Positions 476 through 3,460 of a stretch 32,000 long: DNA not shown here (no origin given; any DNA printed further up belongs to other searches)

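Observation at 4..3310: Suv3-like helicase with a ~410-aa unknown N-terminal module, divergently paired with a DEDDh exonuclease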

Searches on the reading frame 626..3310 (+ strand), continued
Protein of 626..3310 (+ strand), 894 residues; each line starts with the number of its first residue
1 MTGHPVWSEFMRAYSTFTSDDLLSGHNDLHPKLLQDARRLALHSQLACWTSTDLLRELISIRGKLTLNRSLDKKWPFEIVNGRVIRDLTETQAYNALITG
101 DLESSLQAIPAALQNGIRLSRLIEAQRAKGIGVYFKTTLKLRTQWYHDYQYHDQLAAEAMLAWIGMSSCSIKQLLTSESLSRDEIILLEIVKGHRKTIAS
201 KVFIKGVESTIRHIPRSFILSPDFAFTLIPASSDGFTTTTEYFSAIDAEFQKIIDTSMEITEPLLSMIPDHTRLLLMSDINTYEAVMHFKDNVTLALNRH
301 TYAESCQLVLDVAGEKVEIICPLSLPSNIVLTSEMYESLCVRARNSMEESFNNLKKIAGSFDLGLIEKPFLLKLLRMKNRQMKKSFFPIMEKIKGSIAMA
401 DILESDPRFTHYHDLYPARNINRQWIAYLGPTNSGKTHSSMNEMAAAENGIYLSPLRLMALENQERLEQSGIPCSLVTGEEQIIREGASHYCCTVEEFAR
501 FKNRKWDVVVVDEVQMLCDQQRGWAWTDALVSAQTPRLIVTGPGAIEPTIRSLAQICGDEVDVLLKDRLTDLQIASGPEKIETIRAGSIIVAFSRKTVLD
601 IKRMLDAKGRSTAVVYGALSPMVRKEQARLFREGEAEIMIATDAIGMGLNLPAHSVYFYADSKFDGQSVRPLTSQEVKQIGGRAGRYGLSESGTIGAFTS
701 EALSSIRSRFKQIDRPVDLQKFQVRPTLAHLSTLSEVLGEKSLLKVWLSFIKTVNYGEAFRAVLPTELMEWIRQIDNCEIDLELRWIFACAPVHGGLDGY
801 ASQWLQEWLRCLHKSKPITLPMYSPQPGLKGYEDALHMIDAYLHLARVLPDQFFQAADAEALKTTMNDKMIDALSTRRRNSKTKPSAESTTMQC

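Call 24: search_solved_structures(query=window:626-3310:+, max_evalue=0.001, show_alignments=2)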
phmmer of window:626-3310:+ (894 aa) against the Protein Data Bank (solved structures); distinct sequences matched with E-value up to 0.001: 50.
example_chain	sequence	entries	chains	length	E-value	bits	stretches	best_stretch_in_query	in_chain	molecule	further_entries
6f4a_B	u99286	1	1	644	8e-61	209.4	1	413-701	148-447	Suv3 helicase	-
7w1r_A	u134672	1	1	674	5.2e-58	200.1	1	415-854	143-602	ATP-dependent RNA helicase SUPV3L1, mitochondrial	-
3rc3_A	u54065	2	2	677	5.3e-58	200.1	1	415-854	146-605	ATP-dependent RNA helicase SUPV3L1, mitochondrial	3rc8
9vc8_A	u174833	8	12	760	7.4e-58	199.6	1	415-853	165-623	ATP-dependent RNA helicase SUPV3L1, mitochondrial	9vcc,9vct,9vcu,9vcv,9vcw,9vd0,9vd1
4a4z_A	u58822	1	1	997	5.3e-17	64.5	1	608-719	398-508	ANTIVIRAL HELICASE SKI2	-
4buj_A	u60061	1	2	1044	5.5e-17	64.4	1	608-719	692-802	ANTIVIRAL HELICASE SKI2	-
5mc6_h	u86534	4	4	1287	9.9e-17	63.6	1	608-719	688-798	Antiviral helicase SKI2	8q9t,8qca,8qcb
8qcf_M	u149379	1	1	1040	1.4e-16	63.1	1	608-719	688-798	Antiviral helicase SKI2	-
4xgt_A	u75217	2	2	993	4.1e-15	58.2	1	598-703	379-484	FRQ-interacting RNA helicase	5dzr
5e02_A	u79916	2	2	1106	5.4e-15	57.9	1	598-703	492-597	FRQ-interacting RNA helicase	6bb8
6c90_A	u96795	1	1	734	1.7e-14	56.2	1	594-705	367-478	Exosome RNA helicase MTR4,Exosome RNA helicase MTR4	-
6ro1_A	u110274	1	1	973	3.7e-14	55.1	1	594-705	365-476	Exosome RNA helicase MTR4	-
6ieh_B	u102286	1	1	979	3.8e-14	55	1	594-705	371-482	Exosome RNA helicase MTR4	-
6ieg_B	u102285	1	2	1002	4e-14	55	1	594-705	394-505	Exosome RNA helicase MTR4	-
6d6q_M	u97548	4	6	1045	4.6e-14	54.8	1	594-705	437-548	Exosome RNA helicase MTR4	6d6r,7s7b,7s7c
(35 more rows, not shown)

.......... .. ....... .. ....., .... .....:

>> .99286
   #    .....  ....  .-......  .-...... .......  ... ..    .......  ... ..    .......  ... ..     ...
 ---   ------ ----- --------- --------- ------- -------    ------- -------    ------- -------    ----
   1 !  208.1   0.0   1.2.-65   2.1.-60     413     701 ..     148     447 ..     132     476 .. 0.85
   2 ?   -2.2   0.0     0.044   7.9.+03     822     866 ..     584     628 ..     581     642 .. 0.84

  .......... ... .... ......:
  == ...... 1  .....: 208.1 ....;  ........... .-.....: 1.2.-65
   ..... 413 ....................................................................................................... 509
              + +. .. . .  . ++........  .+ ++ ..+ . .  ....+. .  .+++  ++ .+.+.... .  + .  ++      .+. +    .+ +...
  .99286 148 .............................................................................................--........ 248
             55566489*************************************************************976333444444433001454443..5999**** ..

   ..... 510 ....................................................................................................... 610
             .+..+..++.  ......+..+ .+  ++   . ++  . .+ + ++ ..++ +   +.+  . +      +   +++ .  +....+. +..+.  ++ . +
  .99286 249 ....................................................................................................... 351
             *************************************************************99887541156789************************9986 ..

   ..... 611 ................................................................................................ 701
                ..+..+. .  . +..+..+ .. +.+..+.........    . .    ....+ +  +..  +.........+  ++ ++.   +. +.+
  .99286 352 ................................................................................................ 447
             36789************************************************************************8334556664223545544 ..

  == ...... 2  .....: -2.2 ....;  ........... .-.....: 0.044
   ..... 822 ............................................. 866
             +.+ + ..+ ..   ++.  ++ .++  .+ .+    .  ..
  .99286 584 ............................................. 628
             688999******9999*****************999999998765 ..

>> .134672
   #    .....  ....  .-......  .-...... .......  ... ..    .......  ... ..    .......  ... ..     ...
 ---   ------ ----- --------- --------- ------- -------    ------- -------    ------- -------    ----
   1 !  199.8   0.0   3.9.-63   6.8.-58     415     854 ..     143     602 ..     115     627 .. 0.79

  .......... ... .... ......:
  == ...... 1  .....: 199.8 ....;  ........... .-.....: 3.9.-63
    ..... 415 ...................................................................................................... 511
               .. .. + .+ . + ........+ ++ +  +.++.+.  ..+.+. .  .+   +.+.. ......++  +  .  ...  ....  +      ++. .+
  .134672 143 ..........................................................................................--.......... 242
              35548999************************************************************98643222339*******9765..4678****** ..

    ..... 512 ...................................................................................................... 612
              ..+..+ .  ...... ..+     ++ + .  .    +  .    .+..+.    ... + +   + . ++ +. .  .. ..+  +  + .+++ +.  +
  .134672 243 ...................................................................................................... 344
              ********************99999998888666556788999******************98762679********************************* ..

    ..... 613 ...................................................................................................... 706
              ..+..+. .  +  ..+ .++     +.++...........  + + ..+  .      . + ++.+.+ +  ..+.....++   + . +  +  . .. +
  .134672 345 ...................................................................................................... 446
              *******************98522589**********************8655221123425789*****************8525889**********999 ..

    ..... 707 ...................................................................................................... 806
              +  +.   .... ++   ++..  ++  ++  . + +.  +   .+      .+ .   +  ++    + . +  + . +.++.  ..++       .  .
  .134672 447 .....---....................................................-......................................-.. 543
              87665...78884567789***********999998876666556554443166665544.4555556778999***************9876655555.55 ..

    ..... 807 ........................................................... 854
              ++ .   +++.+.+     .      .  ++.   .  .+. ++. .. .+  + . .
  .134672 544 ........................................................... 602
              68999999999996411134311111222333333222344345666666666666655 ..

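Call 44: search_dna_similar(query=window:656-3310:+, collection=plasmids, mode=protein, max_rows=60, rows=spread)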
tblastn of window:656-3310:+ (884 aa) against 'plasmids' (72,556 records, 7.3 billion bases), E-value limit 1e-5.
Records with a match: 55; places in all: 64; records where one place covers at least 80% of the query: 0.
Best place of each record, by identity: <60% 55.
By first word of the organism name: Azospirillum 12; Clostridium 9; Sinorhizobium 4; Paracoccus 4; Methylobacterium 2; Rhizobium 2; Thermoanaerobacterium 2; Streptomyces 2; Ideonella 1; Vitreoscilla 1; and 16 more.
By predicted mobility (MOB-suite, as given by PLSDB): non-mobilizable 46; mobilizable 6; conjugative 3.
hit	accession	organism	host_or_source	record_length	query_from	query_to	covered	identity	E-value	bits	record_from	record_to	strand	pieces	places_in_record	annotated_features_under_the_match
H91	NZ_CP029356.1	Azospirillum thermophilum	cell culture,hot spring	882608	399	877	54%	35.9%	7e-73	270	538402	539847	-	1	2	helicase-related protein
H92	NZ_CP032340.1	Azospirillum brasilense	soil sample,Agricultural field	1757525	399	867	53%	35.9%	1e-72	269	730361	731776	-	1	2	none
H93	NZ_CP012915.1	Azospirillum brasilense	Digitaria eriantha,microbe,root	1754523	399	867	53%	35.9%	1e-72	269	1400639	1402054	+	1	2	none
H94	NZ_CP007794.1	Azospirillum argentinense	Triticum aestivum L.,Root,wheat ...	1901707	399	867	53%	35.6%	2e-72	268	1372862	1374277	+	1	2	record has no annotation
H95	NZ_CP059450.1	Azospirillum brasilense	Prokaryotes,soil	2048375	399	867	53%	35.6%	3e-72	268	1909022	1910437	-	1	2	none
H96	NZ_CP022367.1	Azospirillum sp. TSH58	single cell,paddy soils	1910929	399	867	53%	35.6%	4e-72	267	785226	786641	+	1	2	record has no annotation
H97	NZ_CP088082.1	Ideonella dechloratans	Cell culture,Activated sludge, ...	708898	399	868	53%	35.4%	7e-73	270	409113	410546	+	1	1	helicase-related protein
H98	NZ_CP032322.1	Azospirillum argentinense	soil sample,Agricultural field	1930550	399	867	53%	35.4%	5e-72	267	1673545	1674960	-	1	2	record has no annotation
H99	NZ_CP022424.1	Vitreoscilla filiformis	cell culture,Mud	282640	399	868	53%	35.3%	8e-72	266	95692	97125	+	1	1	helicase-related protein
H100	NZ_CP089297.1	Methylobacterium currus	Solanum lycopersicum,single cell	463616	408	874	53%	35.3%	2e-74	275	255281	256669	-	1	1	helicase-related protein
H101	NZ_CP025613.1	Niveispirillum cyanobacteriorum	sing cell,cyanobacterial aggregates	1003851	399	872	54%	33.6%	1e-72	269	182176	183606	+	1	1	none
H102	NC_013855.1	Azospirillum sp. B510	-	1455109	408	843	49%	36.4%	8e-73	270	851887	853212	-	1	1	record has no annotation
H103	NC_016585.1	Azospirillum lipoferum 4B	-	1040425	408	843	49%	36.4%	1e-72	269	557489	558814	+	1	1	none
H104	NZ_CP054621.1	Azospirillum oryzae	cell culture,soil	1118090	408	843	49%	36.4%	2e-72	268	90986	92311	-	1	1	record has no annotation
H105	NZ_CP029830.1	Azospirillum ramasamyi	single cell,Cow dung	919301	408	843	49%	36.4%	1e-71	266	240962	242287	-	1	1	helicase-related protein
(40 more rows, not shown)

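Call 58: find_related_loci(query=A1, collection=genome_contigs, flank=6000)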
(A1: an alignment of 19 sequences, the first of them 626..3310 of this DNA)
Query A1 (894 aa) in genome_contigs; peptide patterns used: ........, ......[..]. (x = any residue, [..] = any of these).
114 stretches matched a pattern; 68 encode a relative of the query (tblastn E <= 1e-3); 68 distinct loci.
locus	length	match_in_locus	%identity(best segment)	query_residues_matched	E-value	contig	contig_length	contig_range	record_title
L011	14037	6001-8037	46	188-876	0e+0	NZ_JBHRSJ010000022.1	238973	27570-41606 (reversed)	Azotobacter bryophylli strain KCTC 62195 velvet_auto_105_22, whole genome shotgun sequence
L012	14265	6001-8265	44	118-879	0e+0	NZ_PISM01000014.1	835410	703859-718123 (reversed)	Stutzerimonas kunmingensis strain BUN14 Contig_14, whole genome shotgun sequence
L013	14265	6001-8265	44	118-879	0e+0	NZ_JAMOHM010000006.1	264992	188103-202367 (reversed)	Stutzerimonas frequens strain DNSP21 27DNSP21gv5C006, whole genome shotgun sequence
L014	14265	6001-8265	44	118-879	0e+0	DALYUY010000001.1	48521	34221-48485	MAG TPA_asm: Pseudomonas sp. isolate CTOTU47232 NODE_156_length_48521_cov_2.601700, whole genome shotgun sequence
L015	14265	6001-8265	44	118-879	0e+0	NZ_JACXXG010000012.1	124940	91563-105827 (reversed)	Stutzerimonas kunmingensis strain 28M-8 NODE_12_length_124940_cov_56.3642, whole genome shotgun sequence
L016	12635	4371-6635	44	118-879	0e+0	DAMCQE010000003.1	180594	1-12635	MAG TPA_asm: Pseudomonas sp. isolate CTOTU49974 NODE_12_length_180594_cov_14.188391, whole genome shotgun sequence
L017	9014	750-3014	44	118-879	0e+0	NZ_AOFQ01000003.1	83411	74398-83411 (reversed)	Stutzerimonas chloritidismutans AW-1 Scaffold_12_Contig_1, whole genome shotgun sequence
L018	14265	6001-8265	43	118-879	0e+0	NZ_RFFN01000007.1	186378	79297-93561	Pseudomonas songnenensis strain NEAU-ST5-5 P5_7, whole genome shotgun sequence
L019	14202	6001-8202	44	144-882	0e+0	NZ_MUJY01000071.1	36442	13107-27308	Pseudomonas sp. PIC25 Contig_000071, whole genome shotgun sequence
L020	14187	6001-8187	43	146-882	0e+0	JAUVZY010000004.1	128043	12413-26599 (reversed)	MAG: Pseudomonadaceae bacterium isolate CSMAG_1280 CSMAG_1280_k141_953765_length_128043_cov_40.3770, whole genome shotgu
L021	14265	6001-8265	43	118-879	0e+0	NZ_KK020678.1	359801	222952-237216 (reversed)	Stutzerimonas stutzeri KOS6 scaffold4, whole genome shotgun sequence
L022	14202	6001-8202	43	144-882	0e+0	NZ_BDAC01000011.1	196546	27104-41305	Pseudomonas indica NBRC 103045, whole genome shotgun sequence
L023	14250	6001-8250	43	146-894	0e+0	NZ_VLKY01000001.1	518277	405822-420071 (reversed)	Pseudomonas duriflava strain CGMCC 1.6858 IQ22DRAFT_scaffold00001.1, whole genome shotgun sequence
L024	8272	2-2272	42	135-893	0e+0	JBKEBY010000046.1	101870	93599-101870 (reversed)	MAG: Pseudomonas sp. isolate VLC_060 c_000001272703, whole genome shotgun sequence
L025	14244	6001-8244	42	144-893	0e+0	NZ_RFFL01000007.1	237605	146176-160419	Stutzerimonas nitrititolerans strain GL14 GL14_7, whole genome shotgun sequence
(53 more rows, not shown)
